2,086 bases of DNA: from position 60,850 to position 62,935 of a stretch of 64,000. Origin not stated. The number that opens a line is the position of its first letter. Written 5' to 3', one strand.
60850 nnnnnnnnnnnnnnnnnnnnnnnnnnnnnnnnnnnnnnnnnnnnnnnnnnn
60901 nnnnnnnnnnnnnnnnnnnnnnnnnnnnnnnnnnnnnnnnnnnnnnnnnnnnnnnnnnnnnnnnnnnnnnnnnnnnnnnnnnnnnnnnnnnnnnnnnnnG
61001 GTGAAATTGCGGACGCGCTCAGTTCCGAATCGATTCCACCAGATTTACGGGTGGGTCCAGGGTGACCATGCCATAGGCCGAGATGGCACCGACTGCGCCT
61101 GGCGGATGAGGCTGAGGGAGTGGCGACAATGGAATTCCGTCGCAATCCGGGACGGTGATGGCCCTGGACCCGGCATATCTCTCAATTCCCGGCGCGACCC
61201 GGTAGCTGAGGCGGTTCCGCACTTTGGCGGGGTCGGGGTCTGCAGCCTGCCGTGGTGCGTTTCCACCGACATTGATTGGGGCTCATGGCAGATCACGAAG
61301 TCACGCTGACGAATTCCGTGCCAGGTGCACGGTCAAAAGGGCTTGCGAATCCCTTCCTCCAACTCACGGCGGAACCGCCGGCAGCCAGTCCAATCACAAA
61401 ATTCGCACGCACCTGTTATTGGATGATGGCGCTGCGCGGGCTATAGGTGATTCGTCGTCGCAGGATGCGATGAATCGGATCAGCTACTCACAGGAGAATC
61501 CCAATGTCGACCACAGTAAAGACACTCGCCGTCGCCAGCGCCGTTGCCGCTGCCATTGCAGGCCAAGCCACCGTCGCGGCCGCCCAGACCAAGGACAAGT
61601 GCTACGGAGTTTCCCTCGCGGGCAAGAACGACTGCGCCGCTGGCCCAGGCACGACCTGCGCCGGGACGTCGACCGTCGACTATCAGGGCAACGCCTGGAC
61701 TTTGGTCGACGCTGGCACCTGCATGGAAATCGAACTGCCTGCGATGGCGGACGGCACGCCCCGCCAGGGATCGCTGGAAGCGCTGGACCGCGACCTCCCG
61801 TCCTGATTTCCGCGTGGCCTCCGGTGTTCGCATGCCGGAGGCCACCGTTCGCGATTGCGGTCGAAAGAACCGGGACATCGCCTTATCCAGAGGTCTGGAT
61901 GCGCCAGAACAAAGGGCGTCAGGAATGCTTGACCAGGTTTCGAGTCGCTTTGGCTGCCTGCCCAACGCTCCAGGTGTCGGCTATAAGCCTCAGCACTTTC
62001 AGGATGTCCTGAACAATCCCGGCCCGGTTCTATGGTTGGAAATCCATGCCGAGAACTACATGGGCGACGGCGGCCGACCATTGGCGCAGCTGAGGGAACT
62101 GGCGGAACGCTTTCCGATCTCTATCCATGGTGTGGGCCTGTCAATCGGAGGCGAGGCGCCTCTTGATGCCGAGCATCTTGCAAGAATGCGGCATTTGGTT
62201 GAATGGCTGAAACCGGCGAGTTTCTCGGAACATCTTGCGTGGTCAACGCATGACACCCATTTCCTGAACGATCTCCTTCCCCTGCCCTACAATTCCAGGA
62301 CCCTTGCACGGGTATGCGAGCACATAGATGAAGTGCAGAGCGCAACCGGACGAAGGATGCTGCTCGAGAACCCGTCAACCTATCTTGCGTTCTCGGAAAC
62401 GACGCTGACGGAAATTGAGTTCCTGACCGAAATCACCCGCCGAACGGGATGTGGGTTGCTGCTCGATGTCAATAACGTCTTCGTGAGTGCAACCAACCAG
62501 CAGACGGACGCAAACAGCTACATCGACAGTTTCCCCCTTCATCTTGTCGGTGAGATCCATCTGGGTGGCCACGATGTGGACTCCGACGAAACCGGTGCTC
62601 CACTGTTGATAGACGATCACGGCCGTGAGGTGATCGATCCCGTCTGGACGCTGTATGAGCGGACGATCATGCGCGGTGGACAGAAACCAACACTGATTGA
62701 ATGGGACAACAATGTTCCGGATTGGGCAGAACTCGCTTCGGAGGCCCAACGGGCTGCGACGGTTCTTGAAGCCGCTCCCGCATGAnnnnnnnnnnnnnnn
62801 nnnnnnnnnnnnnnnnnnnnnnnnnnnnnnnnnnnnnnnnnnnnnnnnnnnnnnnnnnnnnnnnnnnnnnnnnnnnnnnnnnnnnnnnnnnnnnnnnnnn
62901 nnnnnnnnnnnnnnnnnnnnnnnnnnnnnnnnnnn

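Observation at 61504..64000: Bufferin-type RiPP operon: DUF2282 precursor, MNIO enzyme (DUF692), DUF2063 partner and DoxX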

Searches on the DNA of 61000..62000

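Call 46: search_rna_families(source=window, start=61000, end=62000, threshold=evalue, max_evalue=1)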
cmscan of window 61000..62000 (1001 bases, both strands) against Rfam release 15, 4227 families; matches with E-value up to 1: 1.
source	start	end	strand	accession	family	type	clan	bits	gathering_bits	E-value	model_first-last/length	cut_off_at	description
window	61076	61143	+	RF01516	v-snoRNA-1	Gene; snRNA; snoRNA; CD-box;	-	17.6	75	0.86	1-65/65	no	Human herpesvirus 1 small nucleolar RNA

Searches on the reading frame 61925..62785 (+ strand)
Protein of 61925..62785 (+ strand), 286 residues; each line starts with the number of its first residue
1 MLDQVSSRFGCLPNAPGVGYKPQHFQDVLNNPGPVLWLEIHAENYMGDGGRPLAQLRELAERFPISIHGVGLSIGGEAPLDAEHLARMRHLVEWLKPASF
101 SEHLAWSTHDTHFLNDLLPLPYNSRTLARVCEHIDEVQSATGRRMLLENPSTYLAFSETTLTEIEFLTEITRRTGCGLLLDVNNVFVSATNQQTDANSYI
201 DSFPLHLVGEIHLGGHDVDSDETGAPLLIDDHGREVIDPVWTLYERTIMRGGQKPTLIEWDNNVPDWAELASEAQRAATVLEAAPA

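Call 7: search_protein_families(library=pfam, proteins=[window:61925-62785:+], max_evalue=0.01)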
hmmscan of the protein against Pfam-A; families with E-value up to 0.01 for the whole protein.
window:61925-62785:+ (286 aa): 1 family
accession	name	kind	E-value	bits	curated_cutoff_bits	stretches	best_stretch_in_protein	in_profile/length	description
PF05114.20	MbnB_TglH_ChrH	-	1.1e-103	346.5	25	1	17-281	3-262/263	RiPP precursor modification enzyme MbnB/TglH/ChrH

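Call 8: search_protein_families(library=ncbifam, proteins=[window:61925-62785:+], max_evalue=0.01)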
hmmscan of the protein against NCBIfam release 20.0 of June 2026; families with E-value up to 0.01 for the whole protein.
window:61925-62785:+ (286 aa): 5 families
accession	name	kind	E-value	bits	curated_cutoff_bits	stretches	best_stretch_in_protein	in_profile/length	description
NF050167.1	MNIO_BufB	equivalog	9.3e-113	375.9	310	1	17-277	2-261/262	MNIO family bufferin maturase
NF003818.2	PRK05409.1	equivalog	4.5e-69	233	360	1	17-277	3-260/264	HvfB family MNIO-type RiPP peptide maturase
NF050151.1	RiPP_MNIO_ApyH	equivalog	8.7e-25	87.4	400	1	17-283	14-282/283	multinuclear non-heme iron-dependent oxidative enzyme ApyH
TIGR04159.2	methbact_MbnB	equivalog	2.7e-12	46.8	325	1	86-236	71-213/261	methanobactin biosynthesis protein MbnB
NF050165.1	MNIO_ChrH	equivalog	9.9e-09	34.7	600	1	85-236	81-232/363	MNIO family chryseobactin maturase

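Call 10: search_solved_structures(query=window:61925-62785:+, max_evalue=0.001, show_alignments=2)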
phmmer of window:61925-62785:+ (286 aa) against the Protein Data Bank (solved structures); distinct sequences matched with E-value up to 0.001: 8.
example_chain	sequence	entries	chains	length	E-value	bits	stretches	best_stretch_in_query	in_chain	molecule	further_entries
3bww_A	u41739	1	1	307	1e-44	155.9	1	16-274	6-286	Protein of unknown function DUF692/COG3220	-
8hci_D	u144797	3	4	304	1.7e-14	56.7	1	54-262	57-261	DUF692 family protein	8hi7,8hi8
7dz9_A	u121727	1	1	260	3.1e-10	42.7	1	89-268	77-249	MbnB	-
7dz9_B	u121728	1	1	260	3.1e-10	42.7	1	89-268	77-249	cpMbnB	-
7tcr_A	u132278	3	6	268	4.6e-06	29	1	86-239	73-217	Methanobactin biosynthesis cassette protein MbnB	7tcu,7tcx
7fc0_E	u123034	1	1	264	6.4e-06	28.6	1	57-234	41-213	Methanobactin biosynthesis cassette protein MbnB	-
7fc0_B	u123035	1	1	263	6.5e-06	28.6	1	57-234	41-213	Methanobactin biosynthesis cassette protein MbnB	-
7tcw_A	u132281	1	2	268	1.5e-05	27.4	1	86-192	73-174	Methanobactin biosynthesis cassette protein MbnB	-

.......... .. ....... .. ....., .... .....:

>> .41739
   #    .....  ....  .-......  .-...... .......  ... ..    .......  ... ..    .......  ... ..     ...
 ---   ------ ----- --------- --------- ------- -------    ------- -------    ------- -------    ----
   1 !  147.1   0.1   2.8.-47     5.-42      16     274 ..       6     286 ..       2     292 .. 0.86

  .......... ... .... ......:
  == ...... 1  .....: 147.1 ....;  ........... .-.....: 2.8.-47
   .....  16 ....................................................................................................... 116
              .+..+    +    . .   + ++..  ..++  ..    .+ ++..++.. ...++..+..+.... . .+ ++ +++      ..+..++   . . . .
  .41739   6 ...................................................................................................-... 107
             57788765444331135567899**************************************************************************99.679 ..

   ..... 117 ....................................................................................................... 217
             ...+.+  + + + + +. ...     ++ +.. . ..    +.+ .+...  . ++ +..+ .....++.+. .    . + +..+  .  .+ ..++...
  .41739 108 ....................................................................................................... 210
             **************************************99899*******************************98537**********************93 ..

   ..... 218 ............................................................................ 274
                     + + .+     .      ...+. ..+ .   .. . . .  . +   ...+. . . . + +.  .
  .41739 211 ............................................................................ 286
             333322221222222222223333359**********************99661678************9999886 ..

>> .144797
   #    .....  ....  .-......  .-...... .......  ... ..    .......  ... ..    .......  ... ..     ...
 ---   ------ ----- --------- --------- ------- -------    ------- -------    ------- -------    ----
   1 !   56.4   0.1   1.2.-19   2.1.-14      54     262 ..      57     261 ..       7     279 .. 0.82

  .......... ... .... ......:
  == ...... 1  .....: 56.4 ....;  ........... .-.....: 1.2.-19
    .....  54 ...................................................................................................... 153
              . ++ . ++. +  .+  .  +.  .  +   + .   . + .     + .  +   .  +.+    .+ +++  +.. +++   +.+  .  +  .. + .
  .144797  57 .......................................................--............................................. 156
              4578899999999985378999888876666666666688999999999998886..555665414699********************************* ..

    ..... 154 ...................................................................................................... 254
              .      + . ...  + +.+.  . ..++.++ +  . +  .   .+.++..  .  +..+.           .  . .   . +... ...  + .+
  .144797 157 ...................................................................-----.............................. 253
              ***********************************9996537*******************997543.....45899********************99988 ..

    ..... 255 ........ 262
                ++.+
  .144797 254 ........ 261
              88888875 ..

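Call 19: find_related_loci(query=window:61925-62785:+, collection=genome_contigs, flank=5000)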
Query window:61925-62785:+ (286 aa) in genome_contigs; peptide patterns used: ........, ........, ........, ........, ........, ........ (x = any residue, [..] = any of these).
600 stretches matched a pattern (row limit reached: there are more); 578 encode a relative of the query (tblastn E <= 1e-3); the best 80 are kept; 80 distinct loci.
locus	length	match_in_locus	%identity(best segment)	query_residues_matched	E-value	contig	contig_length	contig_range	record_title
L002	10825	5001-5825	81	12-286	7e-151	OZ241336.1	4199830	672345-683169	MAG: uncultured Rhodobacter sp. isolate 52d62269-4ca8-4f0e-968b-e08242f6a19a genome assembly, chromosome: 1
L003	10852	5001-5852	76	1-284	7e-149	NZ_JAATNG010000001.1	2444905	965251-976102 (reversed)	Pseudoruegeria sp. HB172150 scaffold1, whole genome shotgun sequence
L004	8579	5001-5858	74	1-286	4e-146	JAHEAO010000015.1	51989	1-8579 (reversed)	MAG: Rhodobacteraceae bacterium isolate Ww113 NODE_945_length_51989_cov_16.404238, whole genome shotgun sequence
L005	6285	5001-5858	74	1-286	5e-145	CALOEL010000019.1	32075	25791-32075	MAG: uncultured Alphaproteobacteria bacterium isolate LOGT_bin.0110 genome assembly, contig: contig_118272, whole genome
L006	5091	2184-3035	75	1-284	2e-145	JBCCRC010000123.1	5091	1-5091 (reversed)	MAG: Pseudomonadota bacterium isolate P01_D01_bin.21 k141_230304_length_5091_cov_14.0000, whole genome shotgun sequence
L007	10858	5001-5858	73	1-286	3e-143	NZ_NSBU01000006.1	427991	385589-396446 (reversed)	Actibacterium pelagium strain JN33 JN33_S6_427991bp, whole genome shotgun sequence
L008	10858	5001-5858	74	1-286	5e-140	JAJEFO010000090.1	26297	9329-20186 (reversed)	MAG: Silicimonas sp. isolate p16x43bins.5 k141_48657, whole genome shotgun sequence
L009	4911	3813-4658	73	1-283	4e-141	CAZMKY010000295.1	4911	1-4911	MAG TPA_asm: uncultured Rhodobacterales bacterium isolate binchicken_co372_38 genome assembly, contig: k141_1188969, who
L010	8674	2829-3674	72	1-282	9e-140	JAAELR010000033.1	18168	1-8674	MAG: Rhodobacteraceae bacterium isolate Bpl_10 BplG_CONTIG310333, whole genome shotgun sequence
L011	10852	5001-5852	74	1-284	2e-139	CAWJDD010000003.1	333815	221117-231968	MAG: uncultured Alphaproteobacteria bacterium isolate MFD03551.bin.2.87 genome assembly, contig: contig_11682, whole gen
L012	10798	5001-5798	76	1-267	7e-139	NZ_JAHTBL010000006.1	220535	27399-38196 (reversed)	Cognatishimia sp. MH4019 contig6, whole genome shotgun sequence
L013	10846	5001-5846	72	1-282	1e-138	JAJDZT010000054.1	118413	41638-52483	MAG: Silicimonas sp. isolate jk18x7bins.10 k141_1924306, whole genome shotgun sequence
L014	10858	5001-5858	73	1-286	1e-140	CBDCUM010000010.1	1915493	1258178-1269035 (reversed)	MAG: Rhodobacterales bacterium isolate 54aa7a54-9c23-45b2-b241-321a049084e4 genome assembly, contig: contig_10, whole ge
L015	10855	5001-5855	71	1-286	2e-138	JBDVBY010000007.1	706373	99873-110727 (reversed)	MAG: Paracoccaceae bacterium isolate CB.42.M.D5_127_83 CB_42_M_D5_127_83_000000000007, whole genome shotgun sequence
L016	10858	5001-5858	73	1-286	2e-138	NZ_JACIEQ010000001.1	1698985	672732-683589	Actibacterium naphthalenivorans strain DSM 105040 Ga0373277_01, whole genome shotgun sequence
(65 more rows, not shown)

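Call 35: search_solved_structures(query=window:61925-62785:+, max_evalue=0.001, show_alignments=5)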
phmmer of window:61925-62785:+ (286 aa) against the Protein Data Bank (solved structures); distinct sequences matched with E-value up to 0.001: 8.
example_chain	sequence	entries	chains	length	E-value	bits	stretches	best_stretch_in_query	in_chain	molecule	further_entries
3bww_A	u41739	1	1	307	1e-44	155.9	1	16-274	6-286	Protein of unknown function DUF692/COG3220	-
8hci_D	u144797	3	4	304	1.7e-14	56.7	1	54-262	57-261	DUF692 family protein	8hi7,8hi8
7dz9_A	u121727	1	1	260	3.1e-10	42.7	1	89-268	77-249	MbnB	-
7dz9_B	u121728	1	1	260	3.1e-10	42.7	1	89-268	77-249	cpMbnB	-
7tcr_A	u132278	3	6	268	4.6e-06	29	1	86-239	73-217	Methanobactin biosynthesis cassette protein MbnB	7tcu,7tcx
7fc0_E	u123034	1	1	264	6.4e-06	28.6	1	57-234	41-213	Methanobactin biosynthesis cassette protein MbnB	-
7fc0_B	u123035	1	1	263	6.5e-06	28.6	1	57-234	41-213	Methanobactin biosynthesis cassette protein MbnB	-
7tcw_A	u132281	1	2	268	1.5e-05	27.4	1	86-192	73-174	Methanobactin biosynthesis cassette protein MbnB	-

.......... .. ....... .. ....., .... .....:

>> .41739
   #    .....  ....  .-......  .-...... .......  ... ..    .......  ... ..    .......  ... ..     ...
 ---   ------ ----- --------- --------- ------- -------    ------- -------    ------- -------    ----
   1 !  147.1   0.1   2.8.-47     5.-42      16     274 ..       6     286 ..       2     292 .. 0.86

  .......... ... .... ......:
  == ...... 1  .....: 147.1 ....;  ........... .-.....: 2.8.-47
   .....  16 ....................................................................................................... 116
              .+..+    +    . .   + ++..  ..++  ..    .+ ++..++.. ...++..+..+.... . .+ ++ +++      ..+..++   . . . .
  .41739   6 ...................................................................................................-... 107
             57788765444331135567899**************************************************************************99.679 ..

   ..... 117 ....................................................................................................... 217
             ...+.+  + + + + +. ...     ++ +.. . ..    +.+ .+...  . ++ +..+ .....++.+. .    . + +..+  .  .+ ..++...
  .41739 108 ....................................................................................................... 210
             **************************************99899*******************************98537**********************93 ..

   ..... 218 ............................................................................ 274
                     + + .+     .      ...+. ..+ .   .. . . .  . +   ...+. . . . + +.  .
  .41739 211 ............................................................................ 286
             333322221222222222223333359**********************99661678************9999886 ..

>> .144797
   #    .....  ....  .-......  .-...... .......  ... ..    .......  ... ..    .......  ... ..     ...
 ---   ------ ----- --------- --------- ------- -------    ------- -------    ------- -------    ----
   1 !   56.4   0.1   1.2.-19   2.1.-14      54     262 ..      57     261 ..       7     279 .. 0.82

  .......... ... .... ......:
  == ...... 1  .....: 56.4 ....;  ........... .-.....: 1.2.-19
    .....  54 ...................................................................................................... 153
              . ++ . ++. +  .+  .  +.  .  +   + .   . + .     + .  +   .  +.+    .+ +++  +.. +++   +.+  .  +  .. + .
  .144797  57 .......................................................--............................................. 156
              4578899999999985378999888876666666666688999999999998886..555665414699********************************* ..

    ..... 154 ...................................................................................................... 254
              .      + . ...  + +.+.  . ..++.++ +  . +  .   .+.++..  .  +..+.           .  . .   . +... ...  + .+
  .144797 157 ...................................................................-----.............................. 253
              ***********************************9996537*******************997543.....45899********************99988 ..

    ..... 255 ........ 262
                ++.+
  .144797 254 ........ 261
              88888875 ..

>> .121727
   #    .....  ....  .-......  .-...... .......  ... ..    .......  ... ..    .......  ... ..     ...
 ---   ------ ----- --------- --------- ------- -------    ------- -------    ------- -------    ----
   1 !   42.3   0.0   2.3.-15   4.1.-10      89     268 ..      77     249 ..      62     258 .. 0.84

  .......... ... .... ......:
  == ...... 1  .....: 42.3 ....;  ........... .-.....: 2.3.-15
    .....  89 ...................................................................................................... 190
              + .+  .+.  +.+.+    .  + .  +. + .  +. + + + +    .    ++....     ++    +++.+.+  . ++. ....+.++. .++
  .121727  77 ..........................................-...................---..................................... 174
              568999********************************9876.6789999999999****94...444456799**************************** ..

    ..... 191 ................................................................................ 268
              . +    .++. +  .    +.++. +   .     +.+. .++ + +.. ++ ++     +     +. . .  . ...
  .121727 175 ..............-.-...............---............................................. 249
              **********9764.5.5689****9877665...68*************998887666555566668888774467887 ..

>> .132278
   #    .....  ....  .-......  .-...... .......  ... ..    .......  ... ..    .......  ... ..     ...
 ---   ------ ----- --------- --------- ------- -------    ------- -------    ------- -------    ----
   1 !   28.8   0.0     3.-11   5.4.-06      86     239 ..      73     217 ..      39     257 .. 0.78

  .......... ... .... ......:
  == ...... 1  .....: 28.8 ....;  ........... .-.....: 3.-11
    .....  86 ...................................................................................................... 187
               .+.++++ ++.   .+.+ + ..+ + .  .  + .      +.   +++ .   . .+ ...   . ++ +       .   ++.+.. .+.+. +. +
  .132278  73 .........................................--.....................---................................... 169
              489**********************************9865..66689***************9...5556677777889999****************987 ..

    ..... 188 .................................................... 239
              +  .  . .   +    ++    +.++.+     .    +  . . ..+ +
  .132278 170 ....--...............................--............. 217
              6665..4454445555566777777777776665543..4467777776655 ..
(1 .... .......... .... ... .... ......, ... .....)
